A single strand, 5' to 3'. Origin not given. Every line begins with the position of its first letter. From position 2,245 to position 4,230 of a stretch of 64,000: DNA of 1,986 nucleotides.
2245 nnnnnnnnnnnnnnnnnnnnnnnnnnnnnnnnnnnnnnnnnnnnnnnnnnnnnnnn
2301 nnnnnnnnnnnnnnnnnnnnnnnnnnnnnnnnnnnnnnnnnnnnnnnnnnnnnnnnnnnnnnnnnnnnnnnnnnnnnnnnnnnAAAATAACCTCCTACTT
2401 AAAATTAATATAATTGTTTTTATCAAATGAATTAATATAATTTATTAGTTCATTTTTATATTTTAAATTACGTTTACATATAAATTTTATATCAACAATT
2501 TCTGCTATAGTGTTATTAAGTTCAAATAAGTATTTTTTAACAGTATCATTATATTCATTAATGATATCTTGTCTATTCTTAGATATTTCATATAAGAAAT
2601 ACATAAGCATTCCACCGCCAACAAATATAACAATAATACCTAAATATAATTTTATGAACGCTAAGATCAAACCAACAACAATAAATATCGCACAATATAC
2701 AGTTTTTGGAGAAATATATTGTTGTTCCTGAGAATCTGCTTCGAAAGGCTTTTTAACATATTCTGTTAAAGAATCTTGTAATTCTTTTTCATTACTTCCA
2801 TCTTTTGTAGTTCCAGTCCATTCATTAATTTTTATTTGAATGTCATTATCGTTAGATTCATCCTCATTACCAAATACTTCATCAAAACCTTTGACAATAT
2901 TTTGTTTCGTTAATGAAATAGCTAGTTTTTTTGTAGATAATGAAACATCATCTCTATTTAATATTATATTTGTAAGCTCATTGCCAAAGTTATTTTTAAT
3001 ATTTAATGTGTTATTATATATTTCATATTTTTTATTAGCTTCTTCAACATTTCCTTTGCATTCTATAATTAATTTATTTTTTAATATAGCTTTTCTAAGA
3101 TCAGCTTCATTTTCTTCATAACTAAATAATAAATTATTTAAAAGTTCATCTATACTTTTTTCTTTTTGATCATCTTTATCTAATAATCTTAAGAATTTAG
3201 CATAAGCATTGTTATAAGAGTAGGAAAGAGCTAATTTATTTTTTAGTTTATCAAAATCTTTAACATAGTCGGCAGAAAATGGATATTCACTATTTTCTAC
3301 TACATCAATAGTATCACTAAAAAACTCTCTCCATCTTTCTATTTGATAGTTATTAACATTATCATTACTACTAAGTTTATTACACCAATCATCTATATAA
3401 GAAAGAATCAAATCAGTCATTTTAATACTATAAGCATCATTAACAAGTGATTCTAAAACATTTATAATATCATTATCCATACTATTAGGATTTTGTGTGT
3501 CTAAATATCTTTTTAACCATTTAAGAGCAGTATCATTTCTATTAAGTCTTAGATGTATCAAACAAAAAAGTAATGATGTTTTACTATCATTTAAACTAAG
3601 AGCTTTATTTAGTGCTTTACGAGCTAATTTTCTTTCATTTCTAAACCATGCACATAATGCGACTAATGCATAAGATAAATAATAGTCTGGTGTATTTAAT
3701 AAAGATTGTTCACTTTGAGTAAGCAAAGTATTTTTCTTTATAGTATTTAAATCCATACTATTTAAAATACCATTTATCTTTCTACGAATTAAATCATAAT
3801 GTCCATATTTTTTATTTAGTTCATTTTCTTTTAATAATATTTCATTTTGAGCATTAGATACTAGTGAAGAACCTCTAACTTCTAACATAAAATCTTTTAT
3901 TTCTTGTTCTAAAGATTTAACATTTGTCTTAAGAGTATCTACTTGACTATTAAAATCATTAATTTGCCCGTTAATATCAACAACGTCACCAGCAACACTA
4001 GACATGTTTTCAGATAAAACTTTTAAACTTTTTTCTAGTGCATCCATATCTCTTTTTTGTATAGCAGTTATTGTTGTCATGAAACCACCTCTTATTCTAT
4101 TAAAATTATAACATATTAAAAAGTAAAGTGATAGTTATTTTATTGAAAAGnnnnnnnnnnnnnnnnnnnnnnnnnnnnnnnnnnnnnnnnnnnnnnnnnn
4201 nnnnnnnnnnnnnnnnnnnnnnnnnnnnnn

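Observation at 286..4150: Uncharacterised translationally coupled four-gene operon: membrane coiled-coil/TPR protein, 59-aa acidic peptide, 145-aa helical protein and a tandem-domain classic AAA ATPase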

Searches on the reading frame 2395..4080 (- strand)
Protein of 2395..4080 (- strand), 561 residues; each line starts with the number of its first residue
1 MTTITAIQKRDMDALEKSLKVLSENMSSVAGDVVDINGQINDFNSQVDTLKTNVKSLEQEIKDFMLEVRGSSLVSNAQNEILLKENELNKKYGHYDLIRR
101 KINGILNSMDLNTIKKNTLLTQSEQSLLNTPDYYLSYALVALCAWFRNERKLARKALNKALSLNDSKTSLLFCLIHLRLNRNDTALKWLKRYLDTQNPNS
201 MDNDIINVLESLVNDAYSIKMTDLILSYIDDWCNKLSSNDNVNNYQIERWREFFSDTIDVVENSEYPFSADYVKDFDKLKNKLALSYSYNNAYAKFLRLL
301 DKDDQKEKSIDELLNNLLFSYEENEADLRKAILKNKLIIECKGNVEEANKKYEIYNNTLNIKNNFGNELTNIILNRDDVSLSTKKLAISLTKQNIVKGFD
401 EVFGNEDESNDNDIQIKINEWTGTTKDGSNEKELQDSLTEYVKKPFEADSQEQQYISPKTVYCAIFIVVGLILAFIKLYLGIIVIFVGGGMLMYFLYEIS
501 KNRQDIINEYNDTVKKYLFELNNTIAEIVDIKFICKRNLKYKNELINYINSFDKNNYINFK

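Call 3: search_protein_families(library=pfam, proteins=[window:2395-4080:-], max_evalue=1)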
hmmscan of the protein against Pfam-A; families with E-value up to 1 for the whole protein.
window:2395-4080:- (561 aa): 10 families
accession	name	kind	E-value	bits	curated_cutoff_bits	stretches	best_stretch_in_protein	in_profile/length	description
PF06009.19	Laminin_II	-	0.00069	20.1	33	1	10-64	17-71/138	Laminin Domain II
PF04000.20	Sas10_Utp3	-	0.057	14.4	30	0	273-314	34-79/87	Sas10/Utp3/C1D family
PF05531.17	NPV_P10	-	0.057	14.3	29.8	0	12-58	13-62/75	Nucleopolyhedrovirus P10 protein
PF25610.1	HR1_TOCA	-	0.059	14.1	27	1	8-62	32-84/90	TOCA family HR1 domain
PF18211.6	Csm1_B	-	0.06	13.7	26.4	1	483-523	38-77/94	Csm1 subunit domain B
PF13428.12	TPR_14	-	0.072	14.3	23.5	0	175-200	10-34/44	Tetratricopeptide repeat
PF13038.11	DUF3899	-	0.079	13.8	23.4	1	473-524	7-60/88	Domain of unknown function (DUF3899)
PF07889.17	DUF1664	-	0.086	13.3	34.6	1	11-63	67-119/124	Protein of unknown function (DUF1664)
PF08766.16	DEK_C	-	0.09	13.2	24.8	1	97-125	5-33/54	DEK C terminal domain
PF06103.16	DUF948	-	0.16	12.6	37.2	0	12-63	35-86/89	Bacterial protein of unknown function (DUF948)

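Call 4: search_protein_families(library=padloc, proteins=[window:2395-4080:-], max_evalue=1)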
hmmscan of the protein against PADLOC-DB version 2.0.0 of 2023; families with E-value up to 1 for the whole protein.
window:2395-4080:- (561 aa): 1 family
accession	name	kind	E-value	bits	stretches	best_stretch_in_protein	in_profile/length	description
PDLC02599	DrmC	-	0.025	11.5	1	202-258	121-179/387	DrmC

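Call 5: search_protein_families(library=ncbifam, proteins=[window:2395-4080:-], max_evalue=1)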
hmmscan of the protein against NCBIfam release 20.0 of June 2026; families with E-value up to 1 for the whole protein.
window:2395-4080:- (561 aa): 5 families
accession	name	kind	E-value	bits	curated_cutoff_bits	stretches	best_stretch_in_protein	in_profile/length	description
NF038218.1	IcmG_DotF_IVB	equivalog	0.0019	17.9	200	1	8-68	115-175/266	type IVB secretion system protein IcmG/DotF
NF009647.0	PRK13182.1-2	equivalog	0.0068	16.5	165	1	236-285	10-59/176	chromosome-anchoring protein RacA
TIGR04211.1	SH3_and_anchor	equivalog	0.029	14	65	1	8-87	64-142/198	TIGR04211 family SH3 domain-containing protein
NF040788.1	S-lay_SlaB_Mtsph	equivalog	0.032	13.1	700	1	10-64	315-369/416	S-layer protein SlaB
TIGR02521.1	type_IV_pilW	equivalog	0.036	13.6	154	1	134-200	135-203/234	type IV pilus biogenesis/stability protein PilW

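Call 7: search_protein_families(library=phrogs, proteins=[window:2395-4080:-], max_evalue=1)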
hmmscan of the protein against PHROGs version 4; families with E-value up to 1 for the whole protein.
window:2395-4080:- (561 aa): 6 families
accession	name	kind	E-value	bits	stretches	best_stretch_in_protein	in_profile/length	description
phrog_20704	-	unknown function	0.022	16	1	338-401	14-77/130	-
phrog_26978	-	unknown function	0.078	12.9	1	4-63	221-279/343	-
phrog_28263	-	tail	0.099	10.8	1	15-93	359-433/1400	tail fiber protein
phrog_2658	-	other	0.19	13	0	15-63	71-119/126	hol-like chemotaxis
phrog_5225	-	unknown function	0.44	11.9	1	34-64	24-54/92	-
phrog_9583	-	unknown function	0.66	11.5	1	11-57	61-107/113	-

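Call 11: search_solved_structures(query=window:2395-4080:-, max_evalue=1)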
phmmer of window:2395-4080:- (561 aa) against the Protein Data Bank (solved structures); distinct sequences matched with E-value up to 1: 0.

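Call 13: find_homologous_proteins(query=window:2395-4080:-)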
Query window:2395-4080:- (561 aa): 81 proteins with E <= 0.001 among 8000 candidates.
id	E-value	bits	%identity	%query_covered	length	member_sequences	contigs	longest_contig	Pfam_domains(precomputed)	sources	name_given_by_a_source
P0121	0.0e+0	1208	100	100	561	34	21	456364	-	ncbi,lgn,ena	-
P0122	0.0e+0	1062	86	100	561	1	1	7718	-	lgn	-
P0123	0.0e+0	1048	85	100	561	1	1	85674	-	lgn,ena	-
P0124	0.0e+0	1046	84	100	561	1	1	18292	-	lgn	-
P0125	0.0e+0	1043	86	100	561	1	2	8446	-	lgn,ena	-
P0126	0.0e+0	1043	86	100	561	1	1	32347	-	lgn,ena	-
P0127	0.0e+0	1042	84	100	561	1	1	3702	-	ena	-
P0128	0.0e+0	1041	86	100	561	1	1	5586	-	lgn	-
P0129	0.0e+0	1037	84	100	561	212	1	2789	-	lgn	-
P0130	0.0e+0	1012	84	100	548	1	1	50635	-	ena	-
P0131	1.7e-258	877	83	85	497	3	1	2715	-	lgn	-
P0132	2.3e-216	738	61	99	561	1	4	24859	PF13181.13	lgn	-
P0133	1.1e-201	689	58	99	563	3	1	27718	-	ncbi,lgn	-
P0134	1.7e-195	669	56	100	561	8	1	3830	-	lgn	-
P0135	5.0e-194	664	56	100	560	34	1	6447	-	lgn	-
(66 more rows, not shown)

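Call 19: list_cluster_members(proteins=[window:2395-4080:-, window:286-1773:-, window:1770-2207:-, window:2204-2383:-])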
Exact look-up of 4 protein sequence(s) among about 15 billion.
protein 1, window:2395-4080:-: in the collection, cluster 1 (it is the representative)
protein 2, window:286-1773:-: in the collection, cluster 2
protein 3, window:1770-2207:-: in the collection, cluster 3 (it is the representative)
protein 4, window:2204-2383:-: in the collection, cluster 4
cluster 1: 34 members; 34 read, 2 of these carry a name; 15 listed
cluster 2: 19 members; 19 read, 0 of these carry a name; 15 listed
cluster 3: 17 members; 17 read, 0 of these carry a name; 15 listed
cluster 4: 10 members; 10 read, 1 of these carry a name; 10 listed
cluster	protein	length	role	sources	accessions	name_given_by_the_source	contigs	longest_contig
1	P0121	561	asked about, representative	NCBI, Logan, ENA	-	-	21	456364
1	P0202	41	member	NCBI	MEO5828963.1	MAG: phospho-N-acetylmuramoyl-pentapeptide-transferase, partial [Rhodanobacter sp.]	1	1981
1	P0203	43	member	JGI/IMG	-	phospho-N-acetylmuramoyl-pentapeptide-transferase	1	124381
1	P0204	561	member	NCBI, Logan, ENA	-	-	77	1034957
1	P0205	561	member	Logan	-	-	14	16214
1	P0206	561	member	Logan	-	-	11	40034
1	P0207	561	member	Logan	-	-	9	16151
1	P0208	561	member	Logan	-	-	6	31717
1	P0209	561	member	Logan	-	-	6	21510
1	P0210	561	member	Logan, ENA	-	-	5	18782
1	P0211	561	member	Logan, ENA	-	-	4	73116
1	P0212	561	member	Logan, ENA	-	-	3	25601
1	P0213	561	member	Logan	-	-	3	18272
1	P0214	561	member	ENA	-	-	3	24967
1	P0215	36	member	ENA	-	-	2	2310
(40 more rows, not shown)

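Call 21: find_related_loci(query=A1, collection=genome_contigs, flank=7000)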
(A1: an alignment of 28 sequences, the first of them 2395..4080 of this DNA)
Query A1 (561 aa) in genome_contigs; peptide patterns used: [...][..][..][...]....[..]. (x = any residue, [..] = any of these).
266 stretches matched a pattern; 244 encode a relative of the query (tblastn E <= 1e-3); the best 80 are kept; 80 distinct loci.
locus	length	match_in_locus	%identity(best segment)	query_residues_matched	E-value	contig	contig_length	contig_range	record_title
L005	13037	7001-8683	85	1-561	0e+0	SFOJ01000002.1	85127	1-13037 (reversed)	MAG: Mollicutes bacterium isolate W3P13.010 Contig69, whole genome shotgun sequence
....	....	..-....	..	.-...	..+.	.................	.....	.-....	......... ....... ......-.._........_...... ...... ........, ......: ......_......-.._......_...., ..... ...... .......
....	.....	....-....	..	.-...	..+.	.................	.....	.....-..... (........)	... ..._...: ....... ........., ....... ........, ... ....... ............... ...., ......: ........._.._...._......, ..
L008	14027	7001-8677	58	1-558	0e+0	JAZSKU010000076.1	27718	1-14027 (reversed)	MAG: Bacilli bacterium isolate T1900044559_TS20190025.MAGScoT_cleanbin_000027 SGB_353_k141_105897, whole genome shotgun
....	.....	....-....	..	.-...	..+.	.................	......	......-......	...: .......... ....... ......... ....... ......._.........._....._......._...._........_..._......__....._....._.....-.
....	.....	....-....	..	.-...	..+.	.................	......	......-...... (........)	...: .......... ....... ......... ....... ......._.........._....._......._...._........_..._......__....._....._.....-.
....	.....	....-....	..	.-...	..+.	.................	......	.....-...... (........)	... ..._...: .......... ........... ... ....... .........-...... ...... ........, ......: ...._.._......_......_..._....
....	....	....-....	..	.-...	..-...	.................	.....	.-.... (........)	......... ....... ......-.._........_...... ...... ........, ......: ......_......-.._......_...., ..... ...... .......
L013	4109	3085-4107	62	1-340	3e-136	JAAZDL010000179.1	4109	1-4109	MAG: Mycoplasmatota bacterium isolate AS09scLD_156 382535_AS09, whole genome shotgun sequence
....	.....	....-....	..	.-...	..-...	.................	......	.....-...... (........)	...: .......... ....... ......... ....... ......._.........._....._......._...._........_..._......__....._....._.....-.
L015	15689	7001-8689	39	3-559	7e-122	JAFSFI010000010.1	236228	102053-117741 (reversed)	MAG: Bacilli bacterium isolate RGIG3091 Goat_Rectum-5__c486940, whole genome shotgun sequence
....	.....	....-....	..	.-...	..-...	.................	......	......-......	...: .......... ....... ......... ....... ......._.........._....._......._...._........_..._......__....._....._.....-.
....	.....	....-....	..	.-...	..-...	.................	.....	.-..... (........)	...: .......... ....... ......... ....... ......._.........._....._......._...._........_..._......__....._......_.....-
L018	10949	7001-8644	36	19-558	2e-112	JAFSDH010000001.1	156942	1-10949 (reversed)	MAG: Bacilli bacterium isolate RGIG3038 Goat_Rectum-4__c101, whole genome shotgun sequence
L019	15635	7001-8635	37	22-558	4e-112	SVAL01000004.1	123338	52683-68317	MAG: Bacillota bacterium isolate SIG201 NODE_644_length_123338_cov_7.958940, whole genome shotgun sequence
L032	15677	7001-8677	30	7-559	3e-83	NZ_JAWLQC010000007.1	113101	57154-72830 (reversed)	Brachyspira intermedia strain DD32 DD32_N7_l=113101_d=0.76x, whole genome shotgun sequence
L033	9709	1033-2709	30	7-559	3e-83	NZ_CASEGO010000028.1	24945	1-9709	Uncultured Brachyspira sp. isolate B53_L1_309309_idba_bin.149 B53_L1_309309_idba_bin.149.fa_scaffold_1911, whole genome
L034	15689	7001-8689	31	7-561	4e-85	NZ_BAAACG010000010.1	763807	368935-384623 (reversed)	Clostridium oceanicum strain JCM 1407 sequence10, whole genome shotgun sequence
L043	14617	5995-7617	29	15-558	9e-74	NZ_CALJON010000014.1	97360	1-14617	MAG: uncultured Veillonella sp. isolate ERR3160560_bin.46_CONCOCT_v1.1_MAG ERZ1313473.79, whole genome shotgun sequence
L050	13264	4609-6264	27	19-558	5e-66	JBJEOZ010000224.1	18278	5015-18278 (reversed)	MAG: Ruminococcus sp. isolate FUKU04_bin.003 NODE_516_length_18278_cov_7.721616, whole genome shotgun sequence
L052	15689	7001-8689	27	1-558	4e-66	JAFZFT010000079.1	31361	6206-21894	MAG: Clostridia bacterium isolate RGIG7726 Water_buffalos_Rectum-3__c216358, whole genome shotgun sequence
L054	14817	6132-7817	25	7-558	2e-65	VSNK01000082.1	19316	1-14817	MAG: Faecalicatena sp. isolate S9763_S15_bin.9 S9763_S15_bin.9_contig_82, whole genome shotgun sequence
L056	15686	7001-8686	26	1-558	2e-64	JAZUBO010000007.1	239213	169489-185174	MAG: Acutalibacteraceae bacterium isolate T1900045317_YK20190006.MAGScoT_cleanbin_000019 SGB_6312_k141_402231, whole gen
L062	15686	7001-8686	26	1-558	1e-63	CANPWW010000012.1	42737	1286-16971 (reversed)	MAG: uncultured Monoglobus sp. isolate Lapin-003-2__bin70 genome assembly, contig: Lapin-003-2__NODE_880_length_42737_co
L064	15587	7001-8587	27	7-532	2e-63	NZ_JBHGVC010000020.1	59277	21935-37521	Paenibacillus lentus strain P8CEA5 P8CEA5_Assembly_contig_20, whole genome shotgun sequence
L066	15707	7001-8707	27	1-558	8e-63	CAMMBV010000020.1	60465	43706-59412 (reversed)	MAG: uncultured Ruminococcus sp. isolate ERR4303201_bin.48_MetaWRAP_v1.1_MAG genome assembly, contig: NODE_499_length_60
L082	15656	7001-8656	24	19-558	3e-60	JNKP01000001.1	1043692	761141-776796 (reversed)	Lachnospiraceae bacterium P6A3 T516DRAFT_scaffold00001.1_C, whole genome shotgun sequence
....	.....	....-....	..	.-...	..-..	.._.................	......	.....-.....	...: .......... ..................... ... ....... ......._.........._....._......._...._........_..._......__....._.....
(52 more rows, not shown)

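Call 26: predict_structure(alignment_id=A1)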
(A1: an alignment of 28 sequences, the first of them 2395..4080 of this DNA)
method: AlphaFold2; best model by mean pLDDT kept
length: 561 residues; sequences in the alignment: 28
mean_pLDDT: 78.8   pTM: 0.62
mean pLDDT of the five models: 78.8, 78.1, 77.4, 76.7, 76.1
residues with pLDDT >= 90: 61; 70-90: 391; 50-70: 78; < 50: 31
segments of 3 or more residues with pLDDT < 50: 1-12, 28-35, 37-41, 559-561
pLDDT, mean of each block of 10 residues (from residue 1): 34 59 57 45 62 74 71 83 84 79 75 59 60 81 81 86 88 85 88 89 83 76 88 87 89 88 87 88 88 89 64 78 76 84 78 67 82 81 87 91 63 81 86 89 80 73 83 83 84 85 85 90 91 88 90 70 35
secondary structure, 60 per line:
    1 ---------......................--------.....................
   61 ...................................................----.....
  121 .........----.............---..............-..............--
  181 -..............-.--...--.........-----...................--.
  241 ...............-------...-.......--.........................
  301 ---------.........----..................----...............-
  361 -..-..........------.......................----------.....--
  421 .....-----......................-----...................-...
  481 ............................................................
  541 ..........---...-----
elements in order: H10-31 H40-111 H116-129 H134-146 H150-163 H165-178 H182-195 E200-202 H205-213 H219-237 H240-255 H267-272 H276-300 H310-318 H323-340 H345-359 H365-374 H381-403 E414-418 E421-425 H431-452 H458-476 H478-550

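Call 43: search_dna_similar(query=window:2395-4080:-, collection=phages, mode=protein, max_rows=15, max_evalue=0.01)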
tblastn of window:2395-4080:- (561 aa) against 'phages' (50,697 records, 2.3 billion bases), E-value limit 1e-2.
Records with a match: 1; places in all: 1; records where one place covers at least 80% of the query: 1.
Best place of each record, by identity: <60% 1.
By first word of the organism name: Streptococcus 1.
By host as written in the record: Streptococcus oralis U-o2 1.
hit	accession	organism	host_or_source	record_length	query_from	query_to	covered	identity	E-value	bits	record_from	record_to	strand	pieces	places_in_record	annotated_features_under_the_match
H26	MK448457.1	Streptococcus satellite phage Javan368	Streptococcus oralis U-o2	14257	7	559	99%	25.3%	5e-55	206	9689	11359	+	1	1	hypothetical protein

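Call 45: search_dna_similar(query=window:2395-4080:-, collection=plasmids, mode=protein, max_rows=20, max_evalue=0.001)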
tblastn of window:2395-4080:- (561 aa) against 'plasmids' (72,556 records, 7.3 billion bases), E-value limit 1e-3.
Records with a match: 4; places in all: 4; records where one place covers at least 80% of the query: 4.
Best place of each record, by identity: <60% 4.
By first word of the organism name: Komagataeibacter 2; Comamonas 1; Fusobacterium 1.
By predicted mobility (MOB-suite, as given by PLSDB): non-mobilizable 4.
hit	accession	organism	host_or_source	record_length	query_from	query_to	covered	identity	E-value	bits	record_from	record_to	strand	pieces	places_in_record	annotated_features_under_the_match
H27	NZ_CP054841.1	Comamonas antarctica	whole organism,R2A medium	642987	1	538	96%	25.7%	3e-55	209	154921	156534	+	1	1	hypothetical protein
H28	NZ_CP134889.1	Komagataeibacter nataicola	bacteria culture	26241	7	530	93%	25.4%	1e-45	180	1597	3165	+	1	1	hypothetical protein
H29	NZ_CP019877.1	Komagataeibacter nataicola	-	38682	7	530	93%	25.4%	2e-45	180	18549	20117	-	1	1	hypothetical protein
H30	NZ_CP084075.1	Fusobacterium vincentii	-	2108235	7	532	94%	24.7%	2e-46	182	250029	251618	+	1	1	none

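Call 46: get_annotated_region(hit=H28, flank=7000)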
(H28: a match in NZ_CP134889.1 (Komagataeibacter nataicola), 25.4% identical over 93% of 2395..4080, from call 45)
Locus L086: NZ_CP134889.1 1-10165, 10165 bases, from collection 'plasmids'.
description: Komagataeibacter nataicola strain FWP-2023 plasmid unnamed1
organism: Komagataeibacter nataicola (NCBI taxid 265960)
taxonomy: Bacteria; Pseudomonadota; Alphaproteobacteria; Rhodospirillales; Acetobacteraceae; Komagataeibacter; Komagataeibacter nataicola
host: -; source: bacteria culture; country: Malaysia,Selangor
typing (MOB-suite, as given by PLSDB): non-mobilizable; replicon rep_cluster_1336
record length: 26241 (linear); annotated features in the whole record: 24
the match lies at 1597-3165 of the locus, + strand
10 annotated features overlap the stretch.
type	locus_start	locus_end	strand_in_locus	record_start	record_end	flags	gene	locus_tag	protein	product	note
CDS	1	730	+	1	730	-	-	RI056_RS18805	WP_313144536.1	IS3 family transposase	-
CDS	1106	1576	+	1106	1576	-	-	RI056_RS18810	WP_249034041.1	hypothetical protein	-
CDS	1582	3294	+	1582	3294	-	-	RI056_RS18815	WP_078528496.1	hypothetical protein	-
CDS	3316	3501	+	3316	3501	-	-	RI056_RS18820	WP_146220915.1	hypothetical protein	-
CDS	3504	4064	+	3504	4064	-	-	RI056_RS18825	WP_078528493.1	hypothetical protein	-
CDS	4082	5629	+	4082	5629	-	-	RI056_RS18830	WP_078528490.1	AAA family ATPase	-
CDS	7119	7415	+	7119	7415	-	-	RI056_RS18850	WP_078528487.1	WGR domain-containing protein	-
CDS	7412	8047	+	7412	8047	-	-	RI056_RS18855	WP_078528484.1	tyrosine-type recombinase/integrase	GO:0015074 - DNA integration [Evidence IEA]; GO:0006310 - DNA recombination [Evidence IEA]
CDS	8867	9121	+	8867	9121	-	-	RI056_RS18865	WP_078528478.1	CopG family transcriptional regulator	-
CDS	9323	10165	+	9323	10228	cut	-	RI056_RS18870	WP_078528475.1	replication protein RepA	-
